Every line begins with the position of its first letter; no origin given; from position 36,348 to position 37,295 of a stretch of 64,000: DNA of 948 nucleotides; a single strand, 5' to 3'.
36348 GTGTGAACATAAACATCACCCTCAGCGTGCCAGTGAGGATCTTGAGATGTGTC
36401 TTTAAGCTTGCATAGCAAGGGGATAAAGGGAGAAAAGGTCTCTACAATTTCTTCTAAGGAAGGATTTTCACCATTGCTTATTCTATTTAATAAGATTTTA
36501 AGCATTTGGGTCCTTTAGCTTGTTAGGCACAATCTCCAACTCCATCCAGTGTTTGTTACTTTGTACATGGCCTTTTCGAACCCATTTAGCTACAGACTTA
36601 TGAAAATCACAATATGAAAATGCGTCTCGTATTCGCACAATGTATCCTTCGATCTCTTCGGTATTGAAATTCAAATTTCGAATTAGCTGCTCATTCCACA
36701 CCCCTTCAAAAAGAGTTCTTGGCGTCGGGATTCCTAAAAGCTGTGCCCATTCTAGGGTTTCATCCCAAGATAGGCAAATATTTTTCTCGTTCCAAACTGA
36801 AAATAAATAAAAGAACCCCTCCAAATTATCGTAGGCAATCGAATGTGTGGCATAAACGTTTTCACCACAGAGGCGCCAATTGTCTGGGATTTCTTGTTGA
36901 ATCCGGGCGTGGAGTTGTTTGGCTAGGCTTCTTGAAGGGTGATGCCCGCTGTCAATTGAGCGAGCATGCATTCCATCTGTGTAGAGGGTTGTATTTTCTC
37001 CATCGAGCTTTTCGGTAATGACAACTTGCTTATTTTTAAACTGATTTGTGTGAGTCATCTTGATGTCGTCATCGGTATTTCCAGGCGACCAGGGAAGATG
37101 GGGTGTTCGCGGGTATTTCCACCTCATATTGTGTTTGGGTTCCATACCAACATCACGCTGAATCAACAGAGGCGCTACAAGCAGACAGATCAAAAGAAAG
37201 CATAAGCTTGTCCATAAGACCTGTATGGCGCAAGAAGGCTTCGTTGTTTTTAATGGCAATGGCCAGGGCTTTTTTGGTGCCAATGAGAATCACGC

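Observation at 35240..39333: RecD2 helicase - minimal RNA ligase - HD-Pnk packed as one translationally coupled operon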

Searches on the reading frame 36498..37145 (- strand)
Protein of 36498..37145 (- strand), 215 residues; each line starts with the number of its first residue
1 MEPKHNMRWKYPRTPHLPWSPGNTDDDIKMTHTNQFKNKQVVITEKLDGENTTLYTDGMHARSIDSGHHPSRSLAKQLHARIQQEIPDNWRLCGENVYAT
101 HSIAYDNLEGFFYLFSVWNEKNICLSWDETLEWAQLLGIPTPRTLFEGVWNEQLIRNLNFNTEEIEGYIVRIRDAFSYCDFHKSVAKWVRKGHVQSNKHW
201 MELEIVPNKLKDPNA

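Call 6: search_protein_families(library=pfam, proteins=[window:36498-37145:-], max_evalue=0.01)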
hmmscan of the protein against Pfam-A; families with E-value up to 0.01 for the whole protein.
window:36498-37145:- (215 aa): 1 family
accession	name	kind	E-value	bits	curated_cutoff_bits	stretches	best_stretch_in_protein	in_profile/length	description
PF09414.15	RNA_ligase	-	3.4e-30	105.9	27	1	40-189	2-171/171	RNA ligase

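Call 7: search_protein_families(library=ncbifam, proteins=[window:36498-37145:-], max_evalue=0.01)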
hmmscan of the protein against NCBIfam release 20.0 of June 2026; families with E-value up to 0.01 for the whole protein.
window:36498-37145:- (215 aa): 0 families

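Call 10: search_solved_structures(query=window:36498-37145:-, max_evalue=1, show_alignments=2)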
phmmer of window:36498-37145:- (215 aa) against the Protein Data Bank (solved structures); distinct sequences matched with E-value up to 1: 0.

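Call 31: find_homologous_proteins(query=window:36498-37145:-, max_evalue=0.001)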
Query window:36498-37145:- (215 aa): 5542 proteins with E <= 0.001 among 5576 candidates; the best 120 are listed.
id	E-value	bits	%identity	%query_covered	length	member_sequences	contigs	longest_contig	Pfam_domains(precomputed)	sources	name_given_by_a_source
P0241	4.0e-145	499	100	97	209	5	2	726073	PF09414.16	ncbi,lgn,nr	ncbi:MAG: RNA ligase family protein [Chlamydiia bacterium]|nr:RNA ligase family protein [Chlamydiia 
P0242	1.8e-111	389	75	95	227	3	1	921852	PF09414.16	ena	-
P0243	1.0e-105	370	72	98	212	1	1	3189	PF09414.16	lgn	-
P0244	5.8e-97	342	66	98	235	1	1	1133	PF09414.16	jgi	-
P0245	4.9e-91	322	63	96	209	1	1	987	PF09414.16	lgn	-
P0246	1.3e-88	314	62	96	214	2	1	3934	PF09414.16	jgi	-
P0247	1.6e-88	314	63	94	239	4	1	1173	PF09414.16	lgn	-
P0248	2.5e-88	313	60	96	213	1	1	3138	PF09414.16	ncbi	-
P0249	3.4e-88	313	61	95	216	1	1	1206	PF09414.16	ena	-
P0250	6.9e-88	312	60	95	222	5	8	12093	PF09414.16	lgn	-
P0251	1.2e-87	311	63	93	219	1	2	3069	PF09414.16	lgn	-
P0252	1.6e-87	311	62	95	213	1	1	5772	PF09414.16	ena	-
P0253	3.1e-87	310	62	96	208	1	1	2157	PF09414.16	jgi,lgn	-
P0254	3.5e-87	310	62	95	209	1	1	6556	PF09414.16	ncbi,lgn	ncbi:MAG: RNA ligase family protein [Chloroflexota bacterium]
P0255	5.7e-87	309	62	95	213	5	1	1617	PF09414.16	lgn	-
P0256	8.6e-87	308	61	95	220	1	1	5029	PF09414.16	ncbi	-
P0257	1.9e-86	307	59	97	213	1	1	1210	PF09414.16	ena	-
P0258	2.0e-86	307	63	94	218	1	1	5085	PF09414.16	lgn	-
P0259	2.7e-86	307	59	95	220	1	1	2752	PF09414.16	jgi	jgi:RNA ligase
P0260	3.8e-86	306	61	95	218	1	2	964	PF09414.16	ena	-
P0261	4.4e-86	306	62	94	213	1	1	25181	PF09414.16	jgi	-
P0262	6.2e-86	306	60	95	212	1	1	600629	PF09414.16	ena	-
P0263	9.1e-86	305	62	95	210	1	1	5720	PF09414.16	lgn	-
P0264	1.3e-85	305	62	96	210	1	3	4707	PF09414.16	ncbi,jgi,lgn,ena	-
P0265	1.5e-85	304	60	95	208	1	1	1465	PF09414.16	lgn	-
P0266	2.0e-85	304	61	96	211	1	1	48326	PF09414.16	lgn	-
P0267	2.2e-85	304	61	95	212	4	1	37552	PF09414.16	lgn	-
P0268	2.5e-85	304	59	95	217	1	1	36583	PF09414.16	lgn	-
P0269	2.9e-85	303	58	96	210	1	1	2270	PF09414.16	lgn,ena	-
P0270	3.6e-85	303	59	94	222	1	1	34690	PF09414.16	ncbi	-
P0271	4.4e-85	303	60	97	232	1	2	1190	PF09414.16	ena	-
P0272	5.8e-85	302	60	96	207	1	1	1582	PF09414.16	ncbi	-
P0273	6.1e-85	302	60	96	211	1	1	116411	PF09414.16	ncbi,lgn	-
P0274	6.3e-85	302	58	96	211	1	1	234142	PF09414.16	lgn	-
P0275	8.2e-85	302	61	96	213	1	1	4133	PF09414.16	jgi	-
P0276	8.2e-85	302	62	95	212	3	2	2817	PF09414.16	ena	-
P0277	9.1e-85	302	60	98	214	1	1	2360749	PF09414.16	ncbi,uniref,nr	ncbi:RNA ligase family protein [Pleionea sediminis]|uniref:RNA ligase family protein n=1 Tax=Pleione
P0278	9.1e-85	302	57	96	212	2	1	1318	PF09414.16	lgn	-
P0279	1.1e-84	302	59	96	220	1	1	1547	PF09414.16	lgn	-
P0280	1.2e-84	301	60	95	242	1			PF09414.16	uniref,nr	uniref:RNA ligase family protein n=1 Tax=Thaumasiovibrio occultus TaxID=1891184 RepID=UPI000B361554|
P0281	1.5e-84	301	60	95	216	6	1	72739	PF09414.16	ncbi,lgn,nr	ncbi:MAG: 2'-5' RNA ligase [Deltaproteobacteria bacterium]|nr:MAG: 2'-5' RNA ligase [Deltaproteobact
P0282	2.0e-84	301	62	94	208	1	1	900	PF09414.16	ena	-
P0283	2.0e-84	301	58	94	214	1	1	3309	PF09414.16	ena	-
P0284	2.2e-84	301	58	95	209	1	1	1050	PF09414.16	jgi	jgi:hypothetical protein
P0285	2.3e-84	301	60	95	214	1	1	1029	PF09414.16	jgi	jgi:hypothetical protein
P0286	2.3e-84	300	59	95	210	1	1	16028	PF09414.16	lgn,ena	-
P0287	2.6e-84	300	59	96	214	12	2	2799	PF09414.16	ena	-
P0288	3.3e-84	300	59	95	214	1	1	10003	PF09414.16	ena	-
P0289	4.2e-84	300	59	96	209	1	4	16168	PF09414.16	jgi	jgi:hypothetical protein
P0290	4.3e-84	300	58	94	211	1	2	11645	PF09414.16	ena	-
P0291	4.7e-84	299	60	95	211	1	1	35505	PF09414.16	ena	-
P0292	4.8e-84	299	58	97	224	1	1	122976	PF09414.16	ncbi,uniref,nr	ncbi:RNA ligase family protein [Aliikangiella coralliicola]|uniref:2'-5' RNA ligase n=1 Tax=Aliikang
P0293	5.2e-84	299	59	95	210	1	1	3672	PF09414.16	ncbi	-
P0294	6.1e-84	299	60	96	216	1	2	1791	PF09414.16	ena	-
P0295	6.5e-84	299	61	95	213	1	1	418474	PF09414.16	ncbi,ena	-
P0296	7.1e-84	299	60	95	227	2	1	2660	PF09414.16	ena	-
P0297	7.4e-84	299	60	94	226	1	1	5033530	PF09414.16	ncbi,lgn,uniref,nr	ncbi:RNA ligase family protein [Teredinibacter sp. KSP-S5-2]|uniref:RNA ligase family protein n=1 Ta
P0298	7.5e-84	299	58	96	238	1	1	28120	PF09414.16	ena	-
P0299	7.6e-84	299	59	95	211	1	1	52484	PF09414.16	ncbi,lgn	-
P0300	7.7e-84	299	58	95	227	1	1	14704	PF09414.16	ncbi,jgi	-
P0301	7.8e-84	299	60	95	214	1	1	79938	PF09414.16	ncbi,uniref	ncbi:RNA ligase family protein [Photobacterium japonica]|uniref:RNA ligase family protein n=1 Tax=Ph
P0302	8.7e-84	299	60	94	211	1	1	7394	PF09414.16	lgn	-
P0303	1.2e-83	298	58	97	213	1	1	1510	PF09414.16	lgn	-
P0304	1.5e-83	298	60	95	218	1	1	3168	PF09414.16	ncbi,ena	-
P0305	1.7e-83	298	60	96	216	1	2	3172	PF09414.16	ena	-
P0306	1.8e-83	298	57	95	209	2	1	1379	PF09414.16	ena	-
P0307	1.8e-83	298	59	96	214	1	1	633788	PF09414.16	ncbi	ncbi:MAG: RNA ligase family protein [Verrucomicrobiales bacterium]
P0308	2.0e-83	297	60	94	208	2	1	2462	PF09414.16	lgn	-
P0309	2.1e-83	297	61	93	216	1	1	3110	PF09414.16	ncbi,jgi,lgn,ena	-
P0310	2.3e-83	297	60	95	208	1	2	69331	PF09414.16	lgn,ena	-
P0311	2.3e-83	297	60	97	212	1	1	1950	PF09414.16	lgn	-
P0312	2.4e-83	297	59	95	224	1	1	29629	PF09414.16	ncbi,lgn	-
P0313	2.4e-83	297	59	94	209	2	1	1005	PF09414.16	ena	-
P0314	2.6e-83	297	60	98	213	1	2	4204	PF09414.16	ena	-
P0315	2.6e-83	297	56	96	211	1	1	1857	PF09414.16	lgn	-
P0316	3.2e-83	297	58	95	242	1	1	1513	PF09414.16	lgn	-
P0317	3.3e-83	297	58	94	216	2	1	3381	PF09414.16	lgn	-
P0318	3.4e-83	297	61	96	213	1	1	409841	PF09414.16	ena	-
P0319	4.0e-83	296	58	94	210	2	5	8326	PF09414.16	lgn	-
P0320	4.2e-83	296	58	96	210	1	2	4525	PF09414.16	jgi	jgi:hypothetical protein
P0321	5.0e-83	296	58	96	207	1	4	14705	PF09414.16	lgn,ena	-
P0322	5.1e-83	296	58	95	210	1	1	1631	PF09414.16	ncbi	-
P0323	5.1e-83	296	60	95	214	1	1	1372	PF09414.16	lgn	-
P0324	5.6e-83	296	58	94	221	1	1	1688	PF09414.16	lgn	-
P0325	6.1e-83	296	58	95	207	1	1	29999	PF09414.16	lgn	-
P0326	6.6e-83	296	57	95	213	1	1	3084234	PF09414.16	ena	-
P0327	6.9e-83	296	58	95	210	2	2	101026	PF09414.16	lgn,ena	-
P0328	7.7e-83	296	58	95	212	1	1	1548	PF09414.16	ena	-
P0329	7.7e-83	295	60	94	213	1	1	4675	PF09414.16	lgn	-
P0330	7.9e-83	295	59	94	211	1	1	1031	PF09414.16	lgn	-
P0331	8.5e-83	295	58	95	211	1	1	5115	PF09414.16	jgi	jgi:hypothetical protein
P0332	9.6e-83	295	59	93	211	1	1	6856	PF09414.16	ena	-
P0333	1.0e-82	295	59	96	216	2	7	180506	PF09414.16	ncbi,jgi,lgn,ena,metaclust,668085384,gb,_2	jgi:hypothetical protein|metaclust:\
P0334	1.0e-82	295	56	95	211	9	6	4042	PF09414.16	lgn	-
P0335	1.1e-82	295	58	94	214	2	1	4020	PF09414.16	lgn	-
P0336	1.2e-82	295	59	96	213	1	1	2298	PF09414.16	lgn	-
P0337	1.2e-82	295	61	94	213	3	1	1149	PF09414.16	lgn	-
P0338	1.3e-82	295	57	95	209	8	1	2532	PF09414.16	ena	-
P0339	1.6e-82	294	59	96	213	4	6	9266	PF09414.16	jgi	jgi:hypothetical protein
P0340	1.7e-82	294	61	95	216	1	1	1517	PF09414.16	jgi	jgi:RNA ligase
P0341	1.7e-82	294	57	96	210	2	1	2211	PF09414.16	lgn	-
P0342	1.7e-82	294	57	99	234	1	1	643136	PF09414.16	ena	-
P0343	1.7e-82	294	58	94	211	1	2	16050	PF09414.16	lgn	-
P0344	1.9e-82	294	57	95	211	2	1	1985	PF09414.16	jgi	jgi:RNA ligase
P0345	2.0e-82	294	57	96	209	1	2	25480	PF09414.16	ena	-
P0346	2.4e-82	294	59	95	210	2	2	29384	PF09414.16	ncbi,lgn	-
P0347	2.7e-82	294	59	96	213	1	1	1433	PF09414.16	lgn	-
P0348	2.9e-82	294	59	96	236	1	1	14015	PF09414.16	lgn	-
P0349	3.2e-82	293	57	97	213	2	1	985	PF09414.16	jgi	jgi:hypothetical protein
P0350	3.3e-82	293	56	98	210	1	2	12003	PF09414.16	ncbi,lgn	-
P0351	3.5e-82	293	59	96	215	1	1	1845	PF09414.16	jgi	jgi:hypothetical protein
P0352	3.6e-82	293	57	95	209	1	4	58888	PF09414.16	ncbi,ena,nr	ncbi:MAG: RNA ligase family protein [Lentisphaerales bacterium]|nr:RNA ligase family protein [Lentis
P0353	3.6e-82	293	60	93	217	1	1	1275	PF09414.16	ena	-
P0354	3.7e-82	293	57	99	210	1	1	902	PF09414.16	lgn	-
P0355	3.7e-82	293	59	95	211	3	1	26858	PF09414.16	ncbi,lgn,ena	-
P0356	3.8e-82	293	59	96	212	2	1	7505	PF09414.16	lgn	-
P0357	4.4e-82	293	59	94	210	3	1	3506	PF09414.16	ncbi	-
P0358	5.1e-82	293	60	94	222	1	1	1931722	PF09414.16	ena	-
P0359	5.2e-82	293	59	94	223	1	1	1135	PF09414.16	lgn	-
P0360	5.4e-82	293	58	94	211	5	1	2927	PF09414.16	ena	-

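Call 32: find_encoding_contigs(protein=P0242, flank=10000, max_places=3)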
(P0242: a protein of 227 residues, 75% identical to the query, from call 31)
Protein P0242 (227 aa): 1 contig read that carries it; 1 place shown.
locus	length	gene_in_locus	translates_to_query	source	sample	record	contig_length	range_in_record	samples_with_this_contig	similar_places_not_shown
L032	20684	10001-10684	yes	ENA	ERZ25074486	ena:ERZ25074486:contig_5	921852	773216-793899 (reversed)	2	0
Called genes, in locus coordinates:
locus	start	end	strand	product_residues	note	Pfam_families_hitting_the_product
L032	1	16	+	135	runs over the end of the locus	PF02590:SPOUT_MTase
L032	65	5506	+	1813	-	PF25023:TEN_YD-shell, PF05593:RHS_repeat (weak), PF25023:TEN_YD-shell (weak)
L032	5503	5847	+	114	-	-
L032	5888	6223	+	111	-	-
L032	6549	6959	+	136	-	-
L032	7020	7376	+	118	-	-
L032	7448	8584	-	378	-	PF12796:Ank_2, PF00023:Ank (weak), PF13637:Ank_4, PF12796:Ank_2 (weak), PF13857:Ank_5 (weak), PF00023:Ank, PF13606:Ank_3 (weak), PF12796:Ank_2, +3 more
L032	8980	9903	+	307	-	PF13592:HTH_33, PF13358:DDE_3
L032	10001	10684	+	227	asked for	PF09414:RNA_ligase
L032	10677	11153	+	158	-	PF01966:HD (weak)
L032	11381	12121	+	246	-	PF13671:AAA_33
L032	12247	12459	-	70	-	-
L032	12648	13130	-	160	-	-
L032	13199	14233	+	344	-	PF01938:TRAM (weak)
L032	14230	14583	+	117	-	PF01648:ACPS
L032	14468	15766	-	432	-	-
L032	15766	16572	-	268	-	-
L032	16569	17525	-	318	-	PF00890:FAD_binding_2 (faint), PF01134:GIDA (faint), PF01266:DAO (faint), PF03486:HI0933_like (faint), PF07992:Pyr_redox_2, PF13738:Pyr_redox_3, PF00070:Pyr_redox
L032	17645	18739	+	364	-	PF00005:ABC_tran, PF13304:AAA_21 (weak), PF08402:TOBE_2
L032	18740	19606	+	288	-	PF00528:BPD_transp_1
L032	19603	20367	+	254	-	PF00528:BPD_transp_1 (weak)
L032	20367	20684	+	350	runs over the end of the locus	PF01547:SBP_bac_1, PF13531:SBP_bac_11 (faint), PF13416:SBP_bac_8, PF13343:SBP_bac_6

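Call 33: find_encoding_contigs(protein=P0241, flank=10000, max_places=4)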
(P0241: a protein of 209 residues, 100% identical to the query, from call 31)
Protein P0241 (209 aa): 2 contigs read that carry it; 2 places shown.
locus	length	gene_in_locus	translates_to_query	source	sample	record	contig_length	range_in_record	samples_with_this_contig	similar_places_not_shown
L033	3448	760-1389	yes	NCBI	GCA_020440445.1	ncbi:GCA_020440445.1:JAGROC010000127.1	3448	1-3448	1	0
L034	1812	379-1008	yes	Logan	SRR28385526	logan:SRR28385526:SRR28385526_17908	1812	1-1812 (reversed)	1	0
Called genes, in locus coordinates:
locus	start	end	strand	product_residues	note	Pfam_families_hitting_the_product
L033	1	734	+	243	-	PF18335:SH3_13, PF13538:UvrD_C_2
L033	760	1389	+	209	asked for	PF09414:RNA_ligase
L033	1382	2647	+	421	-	PF01966:HD (faint), PF08433:KTI12, PF13671:AAA_33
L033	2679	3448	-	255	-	?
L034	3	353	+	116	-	?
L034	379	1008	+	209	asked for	PF09414:RNA_ligase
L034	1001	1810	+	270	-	?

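Call 38: search_solved_structures(query=A2, max_evalue=1, show_alignments=3)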
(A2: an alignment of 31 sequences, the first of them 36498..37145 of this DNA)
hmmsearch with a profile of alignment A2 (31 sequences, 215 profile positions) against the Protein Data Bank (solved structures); distinct sequences matched with E-value up to 1: 2.
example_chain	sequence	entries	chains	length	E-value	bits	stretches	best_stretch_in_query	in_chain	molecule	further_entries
8hhj_A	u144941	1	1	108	0.61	12.7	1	59-94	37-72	MafB2 immunity protein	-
6vt9_A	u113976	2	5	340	0.79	12.4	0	29-117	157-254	RNA ligase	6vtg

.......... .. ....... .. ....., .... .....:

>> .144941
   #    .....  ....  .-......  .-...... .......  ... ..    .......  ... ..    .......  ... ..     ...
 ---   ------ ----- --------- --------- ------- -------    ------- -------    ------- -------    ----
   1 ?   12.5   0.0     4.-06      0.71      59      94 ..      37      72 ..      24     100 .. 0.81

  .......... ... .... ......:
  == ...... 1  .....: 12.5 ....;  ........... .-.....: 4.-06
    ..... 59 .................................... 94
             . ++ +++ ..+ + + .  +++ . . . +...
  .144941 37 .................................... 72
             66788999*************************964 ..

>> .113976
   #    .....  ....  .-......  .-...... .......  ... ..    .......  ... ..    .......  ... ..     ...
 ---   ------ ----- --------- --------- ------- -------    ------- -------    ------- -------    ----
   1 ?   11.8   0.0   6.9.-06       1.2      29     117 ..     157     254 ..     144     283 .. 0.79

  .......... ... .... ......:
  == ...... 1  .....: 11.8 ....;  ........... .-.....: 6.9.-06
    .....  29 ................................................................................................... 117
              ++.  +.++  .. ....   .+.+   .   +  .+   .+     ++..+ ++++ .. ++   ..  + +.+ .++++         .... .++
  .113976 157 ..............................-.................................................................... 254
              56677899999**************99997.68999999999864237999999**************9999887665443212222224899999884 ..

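Call 49: find_related_loci(query=A2, collection=metagenome_contigs, flank=8000)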
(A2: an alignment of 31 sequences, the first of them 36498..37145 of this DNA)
Query A2 (215 aa) in metagenome_contigs; peptide patterns used: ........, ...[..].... (x = any residue, [..] = any of these).
600 stretches matched a pattern (row limit reached: there are more); 545 encode a relative of the query (tblastn E <= 1e-3); the best 80 are kept; 80 distinct loci.
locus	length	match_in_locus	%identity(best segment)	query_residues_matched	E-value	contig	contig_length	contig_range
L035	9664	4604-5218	59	6-210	7e-86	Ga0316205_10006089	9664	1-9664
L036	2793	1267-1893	59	2-210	2e-87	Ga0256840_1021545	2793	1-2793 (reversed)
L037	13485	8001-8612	58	8-211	2e-85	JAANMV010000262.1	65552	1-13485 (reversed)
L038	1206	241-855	57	8-212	2e-91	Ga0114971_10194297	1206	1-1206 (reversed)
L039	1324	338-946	57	8-210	8e-89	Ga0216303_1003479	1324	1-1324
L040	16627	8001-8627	56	3-211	7e-82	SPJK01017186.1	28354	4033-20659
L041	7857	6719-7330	58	8-211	3e-81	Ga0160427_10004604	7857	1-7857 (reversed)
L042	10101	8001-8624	55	4-211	2e-81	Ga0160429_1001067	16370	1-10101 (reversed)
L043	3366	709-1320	54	7-210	1e-81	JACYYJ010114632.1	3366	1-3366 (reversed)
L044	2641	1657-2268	56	9-212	3e-82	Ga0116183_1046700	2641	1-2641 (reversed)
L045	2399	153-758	54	6-208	2e-82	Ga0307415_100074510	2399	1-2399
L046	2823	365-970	54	10-211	8e-81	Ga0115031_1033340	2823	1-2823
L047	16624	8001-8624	55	3-210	2e-79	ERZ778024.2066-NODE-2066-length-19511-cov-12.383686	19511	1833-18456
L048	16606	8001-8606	57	10-210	2e-79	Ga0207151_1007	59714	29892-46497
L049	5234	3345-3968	55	8-213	4e-79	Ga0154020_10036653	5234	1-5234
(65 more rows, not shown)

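Call 50: find_related_loci(query=A2, collection=viral_contigs, flank=8000)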
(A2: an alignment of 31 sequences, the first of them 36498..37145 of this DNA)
Query A2 (215 aa) in viral_contigs; peptide patterns used: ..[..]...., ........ (x = any residue, [..] = any of these).
411 stretches matched a pattern; 335 encode a relative of the query (tblastn E <= 1e-3); the best 80 are kept; 80 distinct loci.
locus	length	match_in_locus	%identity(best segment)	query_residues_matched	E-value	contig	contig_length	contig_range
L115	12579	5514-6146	56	3-210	7e-80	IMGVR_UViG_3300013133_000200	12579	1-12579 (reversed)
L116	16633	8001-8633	56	3-210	7e-80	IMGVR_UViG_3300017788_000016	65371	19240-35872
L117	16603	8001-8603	57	10-210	1e-77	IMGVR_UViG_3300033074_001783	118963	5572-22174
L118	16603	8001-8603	57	10-210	1e-77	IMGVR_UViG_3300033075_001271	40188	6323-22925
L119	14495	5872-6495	53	7-211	1e-76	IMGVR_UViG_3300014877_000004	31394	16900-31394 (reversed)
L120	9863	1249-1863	55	10-211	7e-76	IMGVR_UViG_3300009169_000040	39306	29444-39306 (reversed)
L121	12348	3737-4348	54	10-211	5e-75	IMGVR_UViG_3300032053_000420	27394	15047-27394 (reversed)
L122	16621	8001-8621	53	7-212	8e-74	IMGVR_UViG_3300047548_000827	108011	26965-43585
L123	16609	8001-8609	53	10-210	6e-74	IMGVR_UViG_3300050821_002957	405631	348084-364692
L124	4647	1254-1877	54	10-214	3e-73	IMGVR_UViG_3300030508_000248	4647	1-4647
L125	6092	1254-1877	54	10-214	3e-73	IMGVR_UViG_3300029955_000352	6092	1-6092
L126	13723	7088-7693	51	10-211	4e-73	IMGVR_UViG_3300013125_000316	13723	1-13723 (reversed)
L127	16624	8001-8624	54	10-214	3e-73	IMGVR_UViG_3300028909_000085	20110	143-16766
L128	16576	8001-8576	56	10-201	8e-73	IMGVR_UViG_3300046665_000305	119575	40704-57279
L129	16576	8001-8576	55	10-201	2e-72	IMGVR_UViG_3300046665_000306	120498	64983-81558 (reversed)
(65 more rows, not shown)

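Call 54: predict_structure(alignment_id=A2)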
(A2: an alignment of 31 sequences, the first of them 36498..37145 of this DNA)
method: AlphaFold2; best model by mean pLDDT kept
length: 215 residues; sequences in the alignment: 31
mean_pLDDT: 90.9   pTM: 0.88
mean pLDDT of the five models: 90.9, 90.8, 90.7, 88.8, 87.7
residues with pLDDT >= 90: 157; 70-90: 42; 50-70: 14; < 50: 2
segments of 3 or more residues with pLDDT < 50: none
pLDDT, mean of each block of 10 residues (from residue 1): 67 94 89 97 95 94 77 92 96 94 92 98 98 98 98 94 93 98 96 71 85 77
secondary structure, 60 per line:
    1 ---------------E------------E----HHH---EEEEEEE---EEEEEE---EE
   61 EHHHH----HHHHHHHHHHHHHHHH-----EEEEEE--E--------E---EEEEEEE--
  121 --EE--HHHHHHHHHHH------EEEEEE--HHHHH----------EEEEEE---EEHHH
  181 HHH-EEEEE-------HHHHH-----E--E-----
elements in order: E40-46 E50-55 E59-61 H62-65 H70-85 E91-96 E112-118 H127-137 E144-149 H152-156 E167-172 H178-183 E185-189 H197-201
